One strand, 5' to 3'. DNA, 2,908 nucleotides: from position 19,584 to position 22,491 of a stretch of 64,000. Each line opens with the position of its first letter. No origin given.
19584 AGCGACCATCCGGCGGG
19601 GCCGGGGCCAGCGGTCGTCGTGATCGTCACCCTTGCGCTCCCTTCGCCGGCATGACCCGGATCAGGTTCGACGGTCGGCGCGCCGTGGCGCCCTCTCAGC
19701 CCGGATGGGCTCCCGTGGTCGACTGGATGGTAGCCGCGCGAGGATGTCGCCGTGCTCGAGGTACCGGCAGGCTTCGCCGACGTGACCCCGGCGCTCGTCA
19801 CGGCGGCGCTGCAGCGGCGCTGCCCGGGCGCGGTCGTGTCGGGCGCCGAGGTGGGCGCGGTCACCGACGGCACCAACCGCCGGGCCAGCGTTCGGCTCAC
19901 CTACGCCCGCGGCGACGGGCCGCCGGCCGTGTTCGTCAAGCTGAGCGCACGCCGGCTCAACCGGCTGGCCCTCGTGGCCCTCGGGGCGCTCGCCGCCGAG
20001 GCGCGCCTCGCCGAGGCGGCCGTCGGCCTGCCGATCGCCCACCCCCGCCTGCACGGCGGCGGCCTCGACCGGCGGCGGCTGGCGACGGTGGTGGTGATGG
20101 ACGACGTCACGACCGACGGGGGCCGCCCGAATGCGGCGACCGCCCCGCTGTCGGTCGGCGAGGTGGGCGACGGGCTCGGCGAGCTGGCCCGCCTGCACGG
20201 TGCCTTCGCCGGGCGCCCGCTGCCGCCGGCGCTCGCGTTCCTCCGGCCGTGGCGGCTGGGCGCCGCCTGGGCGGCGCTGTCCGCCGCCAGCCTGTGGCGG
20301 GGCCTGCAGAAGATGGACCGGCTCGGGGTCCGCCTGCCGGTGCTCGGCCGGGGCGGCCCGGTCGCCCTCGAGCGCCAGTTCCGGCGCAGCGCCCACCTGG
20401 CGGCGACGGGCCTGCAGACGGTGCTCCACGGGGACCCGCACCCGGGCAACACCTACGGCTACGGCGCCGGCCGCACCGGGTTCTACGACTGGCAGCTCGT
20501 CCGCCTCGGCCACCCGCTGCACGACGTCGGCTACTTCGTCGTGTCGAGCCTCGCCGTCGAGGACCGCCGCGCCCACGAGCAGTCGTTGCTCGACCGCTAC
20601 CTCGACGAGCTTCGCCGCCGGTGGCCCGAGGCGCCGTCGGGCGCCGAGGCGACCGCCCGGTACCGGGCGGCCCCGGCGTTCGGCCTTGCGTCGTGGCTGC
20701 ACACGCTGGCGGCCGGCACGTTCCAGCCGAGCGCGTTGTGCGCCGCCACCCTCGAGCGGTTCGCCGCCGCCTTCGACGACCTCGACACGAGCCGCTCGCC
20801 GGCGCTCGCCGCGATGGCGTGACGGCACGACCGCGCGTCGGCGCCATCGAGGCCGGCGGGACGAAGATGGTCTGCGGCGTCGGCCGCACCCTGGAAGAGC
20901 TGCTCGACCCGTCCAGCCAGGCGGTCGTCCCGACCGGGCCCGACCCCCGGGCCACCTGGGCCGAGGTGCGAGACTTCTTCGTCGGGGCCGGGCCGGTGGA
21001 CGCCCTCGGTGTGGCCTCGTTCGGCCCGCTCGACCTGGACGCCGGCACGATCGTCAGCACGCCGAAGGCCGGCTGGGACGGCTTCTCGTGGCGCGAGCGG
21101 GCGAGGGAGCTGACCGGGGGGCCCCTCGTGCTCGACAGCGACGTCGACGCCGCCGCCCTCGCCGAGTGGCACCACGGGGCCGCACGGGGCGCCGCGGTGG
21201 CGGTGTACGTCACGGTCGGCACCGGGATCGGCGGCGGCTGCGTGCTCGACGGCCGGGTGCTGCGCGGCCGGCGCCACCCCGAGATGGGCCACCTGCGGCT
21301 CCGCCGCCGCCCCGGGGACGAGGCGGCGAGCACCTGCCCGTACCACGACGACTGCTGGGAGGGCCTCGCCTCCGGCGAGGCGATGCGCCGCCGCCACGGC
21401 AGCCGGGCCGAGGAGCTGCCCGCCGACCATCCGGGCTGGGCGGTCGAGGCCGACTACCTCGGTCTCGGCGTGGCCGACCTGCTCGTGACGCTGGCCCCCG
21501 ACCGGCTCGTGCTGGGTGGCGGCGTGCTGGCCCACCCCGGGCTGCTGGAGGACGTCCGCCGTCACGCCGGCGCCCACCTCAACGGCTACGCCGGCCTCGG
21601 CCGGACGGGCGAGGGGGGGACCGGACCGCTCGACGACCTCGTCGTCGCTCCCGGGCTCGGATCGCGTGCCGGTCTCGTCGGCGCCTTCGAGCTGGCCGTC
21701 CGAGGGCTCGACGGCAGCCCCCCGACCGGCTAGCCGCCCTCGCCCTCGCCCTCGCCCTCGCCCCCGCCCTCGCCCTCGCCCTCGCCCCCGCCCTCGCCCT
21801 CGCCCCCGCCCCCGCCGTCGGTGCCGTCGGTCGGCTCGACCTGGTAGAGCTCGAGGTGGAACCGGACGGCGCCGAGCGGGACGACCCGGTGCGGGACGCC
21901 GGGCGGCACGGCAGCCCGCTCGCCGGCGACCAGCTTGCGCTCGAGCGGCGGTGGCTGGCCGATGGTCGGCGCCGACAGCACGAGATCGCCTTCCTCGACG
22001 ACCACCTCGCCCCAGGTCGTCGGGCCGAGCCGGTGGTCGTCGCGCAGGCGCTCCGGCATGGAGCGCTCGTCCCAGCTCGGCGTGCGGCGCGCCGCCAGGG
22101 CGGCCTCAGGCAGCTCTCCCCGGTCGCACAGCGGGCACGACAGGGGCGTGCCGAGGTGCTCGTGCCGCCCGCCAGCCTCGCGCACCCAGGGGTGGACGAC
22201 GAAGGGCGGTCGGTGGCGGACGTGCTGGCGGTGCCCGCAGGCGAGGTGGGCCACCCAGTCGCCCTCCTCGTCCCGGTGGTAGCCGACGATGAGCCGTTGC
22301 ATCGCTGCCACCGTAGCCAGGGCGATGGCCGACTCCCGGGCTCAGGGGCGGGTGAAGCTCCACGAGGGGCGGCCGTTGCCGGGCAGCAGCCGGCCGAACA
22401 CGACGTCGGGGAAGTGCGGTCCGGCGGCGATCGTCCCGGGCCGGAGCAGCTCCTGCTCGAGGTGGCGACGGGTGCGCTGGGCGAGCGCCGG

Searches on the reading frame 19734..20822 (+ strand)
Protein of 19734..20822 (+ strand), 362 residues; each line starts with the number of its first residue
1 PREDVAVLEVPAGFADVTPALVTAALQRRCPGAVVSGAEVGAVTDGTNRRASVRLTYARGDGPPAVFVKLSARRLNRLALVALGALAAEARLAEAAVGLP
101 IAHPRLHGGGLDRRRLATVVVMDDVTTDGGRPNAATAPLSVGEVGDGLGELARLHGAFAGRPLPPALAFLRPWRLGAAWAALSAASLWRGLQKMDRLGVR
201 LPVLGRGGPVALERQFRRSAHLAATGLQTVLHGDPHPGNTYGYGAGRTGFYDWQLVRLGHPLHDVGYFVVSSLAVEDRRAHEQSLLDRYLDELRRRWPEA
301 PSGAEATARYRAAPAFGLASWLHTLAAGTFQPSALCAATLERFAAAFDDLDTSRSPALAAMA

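Call 78: search_protein_families(library=pfam, proteins=[window:19734-20822:+], max_evalue=0.0001)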
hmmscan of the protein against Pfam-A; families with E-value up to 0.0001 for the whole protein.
window:19734-20822:+ (362 aa): 3 families
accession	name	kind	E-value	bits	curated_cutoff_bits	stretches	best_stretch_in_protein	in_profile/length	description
PF01636.29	APH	-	1.4e-10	41.8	23.2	1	56-290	13-230/239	Phosphotransferase enzyme family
PF02958.26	EcKL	-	2.2e-09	37.5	22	1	217-295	204-287/294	Ecdysteroid kinase-like family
PF07914.17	DUF1679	-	2.3e-06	27.2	24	1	252-292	297-337/414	Uncharacterized oxidoreductase dhs-27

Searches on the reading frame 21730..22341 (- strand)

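Call 78: search_protein_families(library=pfam, proteins=[window:21730-22341:-], max_evalue=0.0001)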
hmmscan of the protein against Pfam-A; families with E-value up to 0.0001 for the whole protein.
window:21730-22341:- (203 aa): 2 families
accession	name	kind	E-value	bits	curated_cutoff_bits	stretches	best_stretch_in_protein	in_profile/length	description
PF12088.13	DUF3565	-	6.8e-26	90.5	25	1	19-75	1-57/58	Protein of unknown function (DUF3565)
PF09313.17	DUF1971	-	3.3e-11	43.5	23.1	1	85-163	1-80/80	Domain of unknown function (DUF1971)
